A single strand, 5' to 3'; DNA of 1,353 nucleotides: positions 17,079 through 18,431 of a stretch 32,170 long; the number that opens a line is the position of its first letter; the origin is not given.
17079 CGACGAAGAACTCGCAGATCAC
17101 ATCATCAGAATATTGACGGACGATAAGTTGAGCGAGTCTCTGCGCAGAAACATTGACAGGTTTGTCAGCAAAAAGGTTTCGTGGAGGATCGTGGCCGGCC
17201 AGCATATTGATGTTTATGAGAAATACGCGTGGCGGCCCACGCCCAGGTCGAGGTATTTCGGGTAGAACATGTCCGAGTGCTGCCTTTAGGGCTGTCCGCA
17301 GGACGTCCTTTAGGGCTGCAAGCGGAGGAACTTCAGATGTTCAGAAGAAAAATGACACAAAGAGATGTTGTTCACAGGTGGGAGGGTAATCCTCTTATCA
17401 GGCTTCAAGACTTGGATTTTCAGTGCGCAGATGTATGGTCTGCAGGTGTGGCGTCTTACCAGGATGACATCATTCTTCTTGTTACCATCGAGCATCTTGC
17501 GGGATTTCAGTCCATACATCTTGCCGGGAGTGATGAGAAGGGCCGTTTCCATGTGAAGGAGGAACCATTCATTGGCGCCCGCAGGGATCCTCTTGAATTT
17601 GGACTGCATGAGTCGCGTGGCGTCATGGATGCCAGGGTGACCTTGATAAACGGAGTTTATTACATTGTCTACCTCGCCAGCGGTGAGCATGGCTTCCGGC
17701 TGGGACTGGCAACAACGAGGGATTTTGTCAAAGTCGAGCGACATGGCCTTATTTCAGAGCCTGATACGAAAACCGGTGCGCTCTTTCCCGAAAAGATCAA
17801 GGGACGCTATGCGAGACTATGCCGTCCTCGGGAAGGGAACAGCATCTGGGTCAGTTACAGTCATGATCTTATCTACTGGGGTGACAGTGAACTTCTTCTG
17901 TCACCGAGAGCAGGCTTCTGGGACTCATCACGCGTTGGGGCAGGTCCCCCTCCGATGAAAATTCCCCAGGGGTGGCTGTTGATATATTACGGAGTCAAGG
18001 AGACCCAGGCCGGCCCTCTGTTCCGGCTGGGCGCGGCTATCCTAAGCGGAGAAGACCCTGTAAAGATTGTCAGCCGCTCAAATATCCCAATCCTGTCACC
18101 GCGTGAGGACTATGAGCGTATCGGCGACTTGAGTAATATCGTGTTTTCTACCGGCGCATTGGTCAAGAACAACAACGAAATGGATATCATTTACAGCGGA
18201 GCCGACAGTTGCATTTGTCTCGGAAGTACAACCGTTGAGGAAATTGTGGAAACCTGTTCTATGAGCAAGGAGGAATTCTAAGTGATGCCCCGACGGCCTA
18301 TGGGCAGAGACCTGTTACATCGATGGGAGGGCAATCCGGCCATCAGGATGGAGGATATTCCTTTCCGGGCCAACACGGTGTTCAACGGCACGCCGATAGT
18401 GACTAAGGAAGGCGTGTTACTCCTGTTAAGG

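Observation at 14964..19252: Four-gene glycan cassette (GH130 - GT4 - GH130 - GH130) inserted between murG and murC in the dcw operon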

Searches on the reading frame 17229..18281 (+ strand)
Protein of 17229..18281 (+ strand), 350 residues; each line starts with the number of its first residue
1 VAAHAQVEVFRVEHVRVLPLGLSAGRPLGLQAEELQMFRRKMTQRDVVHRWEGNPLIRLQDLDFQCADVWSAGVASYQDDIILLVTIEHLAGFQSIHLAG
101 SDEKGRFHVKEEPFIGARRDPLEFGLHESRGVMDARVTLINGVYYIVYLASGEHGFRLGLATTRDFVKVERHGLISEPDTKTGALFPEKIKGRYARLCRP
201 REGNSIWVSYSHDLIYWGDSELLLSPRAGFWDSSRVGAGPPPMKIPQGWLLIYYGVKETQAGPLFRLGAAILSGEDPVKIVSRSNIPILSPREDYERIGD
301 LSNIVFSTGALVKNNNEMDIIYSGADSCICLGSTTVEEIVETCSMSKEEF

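Call 3: search_protein_families(library=pfam, proteins=[window:17229-18281:+])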
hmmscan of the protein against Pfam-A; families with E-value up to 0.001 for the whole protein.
window:17229-18281:+ (350 aa): 1 family
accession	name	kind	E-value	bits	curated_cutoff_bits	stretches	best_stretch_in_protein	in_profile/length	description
PF04041.19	Glyco_hydro_130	-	1.7e-47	162.4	26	1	65-343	31-318/320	beta-1,4-mannooligosaccharide phosphorylase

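Call 15: search_solved_structures(query=window:17229-18281:+, max_evalue=0.00001)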
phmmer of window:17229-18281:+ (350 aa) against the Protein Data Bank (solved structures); distinct sequences matched with E-value up to 0.00001: 18.
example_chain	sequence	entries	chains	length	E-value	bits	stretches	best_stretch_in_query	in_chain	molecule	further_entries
9fj8_A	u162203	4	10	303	7.4e-44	153.2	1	127-332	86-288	1,2-beta-oligomannan phosphorylase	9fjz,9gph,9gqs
5b0p_A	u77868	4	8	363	1.4e-42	149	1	88-340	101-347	Lin0857 protein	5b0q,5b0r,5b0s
1vkd_A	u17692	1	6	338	2.1e-41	145.2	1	48-342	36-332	conserved hypothetical protein TM1225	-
4udg_A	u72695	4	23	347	6.8e-40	140.2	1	42-342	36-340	UHGB_MP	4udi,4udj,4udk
4udk_E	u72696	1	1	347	7.2e-40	140.1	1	43-342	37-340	UHGB_MP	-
7fip_A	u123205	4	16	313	1.2e-39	139.4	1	127-330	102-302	Beta-1,2-mannobiose phosphorylase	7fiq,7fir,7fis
9erh_A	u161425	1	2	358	2.5e-39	138.3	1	124-343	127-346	Uhgb_MS mannoside synthase from an unknown human gut bacterium in complex with 1,2-beta-ma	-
9erg_A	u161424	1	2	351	2.7e-39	138.2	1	124-342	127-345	Uhgb_MS mannoside synthase from an unknown human gut bacterium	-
9eqq_A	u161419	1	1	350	2.7e-39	138.2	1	124-342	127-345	Uhgb_MS mannoside synthase from an unknown human gut bacterium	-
5ayd_A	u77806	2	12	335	2.7e-34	121.7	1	44-342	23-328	Beta-1,4-mannooligosaccharide phosphorylase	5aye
5ay9_A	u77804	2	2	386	5.1e-19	71.5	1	157-341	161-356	4-O-beta-D-mannosyl-D-glucose phosphorylase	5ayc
3was_A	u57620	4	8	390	2.7e-18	69.1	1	158-345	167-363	4-O-beta-D-mannosyl-D-glucose phosphorylase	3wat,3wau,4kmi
3qc2_A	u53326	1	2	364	4.1e-14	55.4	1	66-329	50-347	glycosyl hydrolase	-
4onz_A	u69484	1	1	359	2.9e-13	52.6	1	131-331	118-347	putative glycoside hydrolase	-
3r67_A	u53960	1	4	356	8e-12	47.8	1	125-331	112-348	putative Glycosidase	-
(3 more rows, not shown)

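Call 43: search_protein_families(library=ncbifam, proteins=[window:17337-18281:+], max_evalue=0.001)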
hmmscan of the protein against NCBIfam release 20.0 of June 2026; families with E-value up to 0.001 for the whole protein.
window:17337-18281:+ (314 aa): 3 families
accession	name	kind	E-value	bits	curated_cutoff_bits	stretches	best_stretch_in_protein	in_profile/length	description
NF050092.1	BtaManbiosPhlase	equivalog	1.4e-61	208.4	550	1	52-306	101-349/351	BtaManbiosPhlase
NF052550.1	BManbPhaseBMBP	equivalog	2.3e-52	178.2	450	1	63-303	63-294/296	beta-1,2-mannobiose phosphorylase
NF058598.1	BetMansidBT3780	equivalog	1.1e-17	64.2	550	1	60-295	95-359/366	beta-1,2-mannosidase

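Call 88: find_homologous_proteins(query=window:17337-18281:+)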
Query window:17337-18281:+ (314 aa): 1035 proteins with E <= 0.001 among 6333 candidates; the best 120 are listed.
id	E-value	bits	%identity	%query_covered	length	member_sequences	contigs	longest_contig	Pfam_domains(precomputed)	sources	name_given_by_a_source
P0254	1.4e-212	723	100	100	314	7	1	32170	PF04041.20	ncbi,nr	ncbi:glycoside hydrolase family 130 protein [bacterium]|nr:glycoside hydrolase family 130 protein [b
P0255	4.7e-175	599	82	100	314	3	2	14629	PF04041.20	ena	-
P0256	5.8e-172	589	79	100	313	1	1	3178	PF04041.20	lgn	-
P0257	1.7e-169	581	78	100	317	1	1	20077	PF04041.20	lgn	-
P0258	2.5e-162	557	76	100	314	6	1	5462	PF04041.20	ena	-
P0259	3.4e-152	524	71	100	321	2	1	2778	PF04041.20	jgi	jgi:predicted GH43/DUF377 family glycosyl hydrolase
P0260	8.5e-149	513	69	100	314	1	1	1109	PF04041.20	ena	-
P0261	4.6e-148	511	69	100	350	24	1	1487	PF04041.20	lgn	-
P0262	2.5e-147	508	69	99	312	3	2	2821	PF04041.20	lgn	-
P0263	2.3e-145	502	69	100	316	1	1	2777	PF04041.20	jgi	jgi:predicted GH43/DUF377 family glycosyl hydrolase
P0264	1.9e-144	499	69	100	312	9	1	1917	PF04041.20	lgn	-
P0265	7.6e-144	497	68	100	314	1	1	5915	PF04041.20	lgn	-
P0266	1.1e-143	496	68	100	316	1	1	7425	PF04041.20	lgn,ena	-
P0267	1.3e-142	493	67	100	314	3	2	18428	PF04041.20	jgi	-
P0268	4.6e-142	491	66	100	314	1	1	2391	PF00251.27,PF04041.20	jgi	jgi:predicted GH43/DUF377 family glycosyl hydrolase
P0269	6.9e-142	490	66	100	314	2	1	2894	PF04041.20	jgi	-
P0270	3.0e-139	482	67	100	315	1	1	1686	PF04041.20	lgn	-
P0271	1.0e-138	480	62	100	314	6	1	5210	PF04041.20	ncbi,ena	-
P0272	1.9e-138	479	63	100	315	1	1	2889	PF04041.20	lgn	-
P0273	1.9e-137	476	68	100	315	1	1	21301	PF04041.20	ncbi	ncbi:glycosidase [Verrucomicrobiota bacterium]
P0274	2.5e-137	475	68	96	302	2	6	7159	PF04041.20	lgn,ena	-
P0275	8.0e-137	474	63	100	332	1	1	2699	PF00251.27,PF04041.20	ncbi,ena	-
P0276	1.4e-136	473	66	100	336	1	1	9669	PF04041.20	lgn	-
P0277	1.8e-136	472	63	100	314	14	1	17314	PF04041.20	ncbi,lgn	-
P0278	2.1e-136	472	66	100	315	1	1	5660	PF04041.20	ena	-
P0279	7.8e-136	470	69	94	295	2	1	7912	PF04041.20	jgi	-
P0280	9.1e-133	460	65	100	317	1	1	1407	PF04041.20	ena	-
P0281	1.8e-131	456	63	100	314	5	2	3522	PF04041.20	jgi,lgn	jgi:predicted GH43/DUF377 family glycosyl hydrolase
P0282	3.0e-130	452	63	97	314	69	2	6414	PF04041.20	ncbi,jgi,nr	ncbi:MAG: glycoside hydrolase family 130 protein [Deltaproteobacteria bacterium]|nr:glycoside hydrol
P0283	6.6e-130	451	63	97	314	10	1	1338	PF04041.20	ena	-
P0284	1.0e-129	450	62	100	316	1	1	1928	PF04041.20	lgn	-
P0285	1.9e-128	446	60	99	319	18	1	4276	PF04041.20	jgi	jgi:predicted GH43/DUF377 family glycosyl hydrolase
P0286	3.7e-128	445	63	97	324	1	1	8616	PF04041.20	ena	-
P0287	7.8e-128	444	61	99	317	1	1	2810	PF04041.20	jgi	jgi:predicted GH43/DUF377 family glycosyl hydrolase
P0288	8.6e-128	444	61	100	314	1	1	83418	PF04041.20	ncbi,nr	ncbi:MAG: glycoside hydrolase family 130 protein [Kiritimatiellae bacterium]|nr:glycoside hydrolase 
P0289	1.0e-127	444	60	100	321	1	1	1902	PF04041.20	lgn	-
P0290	1.1e-127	444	62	99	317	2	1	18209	PF04041.20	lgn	-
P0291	1.4e-127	443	62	100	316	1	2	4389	PF04041.20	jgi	-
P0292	1.5e-127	443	61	100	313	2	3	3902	PF04041.20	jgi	jgi:predicted GH43/DUF377 family glycosyl hydrolase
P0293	3.9e-127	442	61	99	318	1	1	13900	PF04041.20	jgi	jgi:predicted GH43/DUF377 family glycosyl hydrolase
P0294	5.0e-127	441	59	100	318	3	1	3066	PF04041.20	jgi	-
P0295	5.5e-127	441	62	97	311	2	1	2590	PF04041.20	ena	-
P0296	7.0e-127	441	59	99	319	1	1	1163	PF04041.20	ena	-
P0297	1.8e-126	440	60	97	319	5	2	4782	PF04041.20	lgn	-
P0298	2.2e-125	436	60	99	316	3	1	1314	PF04041.20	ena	-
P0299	2.4e-125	436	60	94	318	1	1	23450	PF04041.20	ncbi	-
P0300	3.1e-125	435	59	97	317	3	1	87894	PF04041.20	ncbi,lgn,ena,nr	ncbi:MAG: glycosidase [Planctomycetes bacterium]|nr:glycosidase [Planctomycetota bacterium]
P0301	3.4e-125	435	59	99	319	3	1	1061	PF04041.20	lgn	-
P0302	3.8e-125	435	59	100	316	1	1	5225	PF04041.20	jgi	-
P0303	9.9e-125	434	58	97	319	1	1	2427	PF04041.20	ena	-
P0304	1.1e-124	434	59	99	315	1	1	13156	PF04041.20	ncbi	-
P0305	1.1e-124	434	61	97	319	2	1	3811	PF04041.20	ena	-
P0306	1.3e-124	433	59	99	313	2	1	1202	PF04041.20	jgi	-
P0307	1.5e-124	433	59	99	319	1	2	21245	PF04041.20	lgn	-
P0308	1.7e-124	433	59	100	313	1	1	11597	PF04041.20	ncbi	-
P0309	1.9e-124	433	59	99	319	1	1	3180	PF04041.20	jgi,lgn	-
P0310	3.6e-124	432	61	97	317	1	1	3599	PF04041.20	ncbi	-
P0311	7.9e-124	431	57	99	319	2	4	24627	PF04041.20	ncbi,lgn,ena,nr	ncbi:MAG TPA: glycosidase [Phycisphaerales bacterium]|nr:glycosidase [Phycisphaerales bacterium]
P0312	8.5e-124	431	60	99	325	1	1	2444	PF04041.20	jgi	jgi:predicted GH43/DUF377 family glycosyl hydrolase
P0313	1.3e-123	430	59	99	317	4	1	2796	PF04041.20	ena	-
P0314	4.2e-123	429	60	100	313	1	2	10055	PF04041.20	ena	-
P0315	4.8e-123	428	58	100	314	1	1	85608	PF04041.20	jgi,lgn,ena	-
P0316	5.0e-123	428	57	99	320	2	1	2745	PF04041.20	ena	-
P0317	6.2e-123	428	58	99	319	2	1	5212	PF04041.20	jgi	jgi:predicted GH43/DUF377 family glycosyl hydrolase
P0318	1.2e-122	427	58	99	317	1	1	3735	PF04041.20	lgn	-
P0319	2.0e-122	426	62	100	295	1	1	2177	PF04041.20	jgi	jgi:predicted GH43/DUF377 family glycosyl hydrolase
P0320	2.6e-122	426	60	97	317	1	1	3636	PF04041.20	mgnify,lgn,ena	mgnify:CR=1 FL=1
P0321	3.2e-122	426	58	97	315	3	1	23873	PF04041.20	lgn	-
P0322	4.3e-122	425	60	97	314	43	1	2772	PF04041.20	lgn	-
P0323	7.2e-122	424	60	95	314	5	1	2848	PF04041.20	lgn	-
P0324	7.9e-122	424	56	99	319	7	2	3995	PF04041.20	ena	-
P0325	9.8e-122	424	59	99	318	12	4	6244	PF04041.20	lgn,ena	-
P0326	1.0e-121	424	57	99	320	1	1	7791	PF04041.20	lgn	-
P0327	1.4e-121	424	56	99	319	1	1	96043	PF04041.20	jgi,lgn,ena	-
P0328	1.4e-121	424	57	100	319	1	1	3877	PF04041.20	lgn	-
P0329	1.5e-121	423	59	99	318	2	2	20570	PF04041.20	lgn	-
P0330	1.6e-121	423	59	100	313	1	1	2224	PF04041.20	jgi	-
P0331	1.8e-121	423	58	99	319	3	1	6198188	PF04041.20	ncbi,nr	ncbi:MAG: glycoside hydrolase family 130 protein [Phycisphaerales bacterium]|nr:MAG: glycoside hydro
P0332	2.0e-121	423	58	99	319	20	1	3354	PF04041.20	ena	-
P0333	3.6e-121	422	59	99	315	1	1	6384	PF04041.20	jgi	jgi:predicted GH43/DUF377 family glycosyl hydrolase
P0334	3.6e-121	422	58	99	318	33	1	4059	PF04041.20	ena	-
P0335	8.9e-121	421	59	98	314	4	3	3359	PF04041.20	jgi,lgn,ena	-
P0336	9.7e-121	421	56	99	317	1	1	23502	PF04041.20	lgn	-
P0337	1.8e-120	420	56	100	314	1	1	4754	PF04041.20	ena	-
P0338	1.9e-120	420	58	97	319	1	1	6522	PF04041.20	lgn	-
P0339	2.0e-120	420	58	99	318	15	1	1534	PF04041.20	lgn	-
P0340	2.1e-120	420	57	99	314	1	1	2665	PF04041.20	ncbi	-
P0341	2.4e-120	419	59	99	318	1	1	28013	PF04041.20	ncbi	-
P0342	3.4e-120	419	56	100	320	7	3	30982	PF04041.20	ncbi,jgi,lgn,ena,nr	ncbi:MAG TPA: glycosidase [Phycisphaerales bacterium]|nr:glycosidase [Phycisphaerales bacterium]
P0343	3.7e-120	419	56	98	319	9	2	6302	PF04041.20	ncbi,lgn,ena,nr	ncbi:glycoside hydrolase family 130 protein [Candidatus Pacearchaeota archaeon]|nr:glycoside hydrola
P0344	1.1e-119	417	59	100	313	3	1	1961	PF04041.20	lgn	-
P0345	1.4e-119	417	57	99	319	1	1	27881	PF04041.20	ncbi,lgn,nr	ncbi:MAG: glycoside hydrolase family 130 protein [Sedimentisphaerales bacterium]|nr:glycoside hydrol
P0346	1.4e-119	417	57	99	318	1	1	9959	PF04041.20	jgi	jgi:predicted GH43/DUF377 family glycosyl hydrolase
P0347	1.7e-119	417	58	97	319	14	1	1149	PF04041.20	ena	-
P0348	2.0e-119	416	57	97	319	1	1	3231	PF04041.20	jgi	jgi:predicted GH43/DUF377 family glycosyl hydrolase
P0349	2.2e-119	416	57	99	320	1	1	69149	PF04041.20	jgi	-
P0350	2.6e-119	416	57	97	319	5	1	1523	PF04041.20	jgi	jgi:predicted GH43/DUF377 family glycosyl hydrolase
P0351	3.7e-119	416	58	99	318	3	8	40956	PF04041.20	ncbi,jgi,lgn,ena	-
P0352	3.9e-119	415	58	97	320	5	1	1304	PF04041.20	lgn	-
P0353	4.8e-119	415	60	97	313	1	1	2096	PF04041.20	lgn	-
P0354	7.5e-119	415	57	99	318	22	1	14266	PF04041.20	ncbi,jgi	-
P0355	7.7e-119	415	57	98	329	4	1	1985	PF04041.20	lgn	-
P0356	8.9e-119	414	59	99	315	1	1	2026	PF04041.20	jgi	-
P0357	9.7e-119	414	57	99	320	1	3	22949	PF04041.20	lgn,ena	-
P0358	1.6e-118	413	58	100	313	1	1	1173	PF04041.20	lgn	-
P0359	1.8e-118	413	57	97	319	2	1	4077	PF04041.20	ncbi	-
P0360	1.9e-118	413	57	99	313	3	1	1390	PF04041.20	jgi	-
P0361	2.7e-118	413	57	99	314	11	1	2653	PF04041.20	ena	-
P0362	2.8e-118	413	57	97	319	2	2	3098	PF04041.20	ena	-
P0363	3.8e-118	412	58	99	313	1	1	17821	PF04041.20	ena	-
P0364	4.0e-118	412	58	97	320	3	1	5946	PF04041.20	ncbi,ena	-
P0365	9.6e-118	411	57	99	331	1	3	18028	PF04041.20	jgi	-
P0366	1.0e-117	411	55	98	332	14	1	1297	PF04041.20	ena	-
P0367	1.1e-117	411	56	98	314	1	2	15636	PF04041.20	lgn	-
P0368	2.4e-117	410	57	99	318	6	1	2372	PF04041.20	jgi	jgi:predicted GH43/DUF377 family glycosyl hydrolase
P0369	2.8e-117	409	57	99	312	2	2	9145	PF04041.20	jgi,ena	-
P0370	3.0e-117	409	56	100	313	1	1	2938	PF04041.20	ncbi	-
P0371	3.2e-117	409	56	99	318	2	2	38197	PF04041.20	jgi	jgi:predicted GH43/DUF377 family glycosyl hydrolase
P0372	3.3e-117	409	56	100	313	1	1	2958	PF04041.20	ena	-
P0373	8.9e-117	408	57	99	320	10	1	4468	PF04041.20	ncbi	-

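Call 91: find_encoding_contigs(protein=P0331, flank=10000, max_places=2)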
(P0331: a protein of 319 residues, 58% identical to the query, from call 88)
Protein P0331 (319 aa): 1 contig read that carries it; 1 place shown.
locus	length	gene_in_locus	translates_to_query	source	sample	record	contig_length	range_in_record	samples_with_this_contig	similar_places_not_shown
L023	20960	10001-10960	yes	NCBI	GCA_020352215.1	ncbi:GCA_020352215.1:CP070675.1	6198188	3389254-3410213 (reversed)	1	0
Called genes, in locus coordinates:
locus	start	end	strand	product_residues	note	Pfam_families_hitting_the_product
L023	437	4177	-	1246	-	PF00754:F5_F8_type_C, PF22633:F5_F8_type_C_2 (weak), PF13385:Laminin_G_3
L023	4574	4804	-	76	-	PF00872:Transposase_mut (weak)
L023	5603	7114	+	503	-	PF00474:SSF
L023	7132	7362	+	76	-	-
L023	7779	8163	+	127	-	PF14100:DUF6807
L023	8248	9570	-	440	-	PF00365:PFK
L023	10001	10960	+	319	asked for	PF04041:Glyco_hydro_130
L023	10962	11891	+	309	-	PF00251:Glyco_hydro_32N (faint), PF04041:Glyco_hydro_130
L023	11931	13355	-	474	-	PF00224:PK, PF02887:PK_C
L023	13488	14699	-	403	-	PF00365:PFK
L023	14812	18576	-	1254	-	PF00580:UvrD-helicase, PF13245:AAA_19, PF13361:UvrD_C, PF13538:UvrD_C_2 (faint), PF12705:PDDEXK_1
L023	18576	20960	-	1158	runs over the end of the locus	PF21445:ADDB_N, PF13361:UvrD_C (faint), PF12705:PDDEXK_1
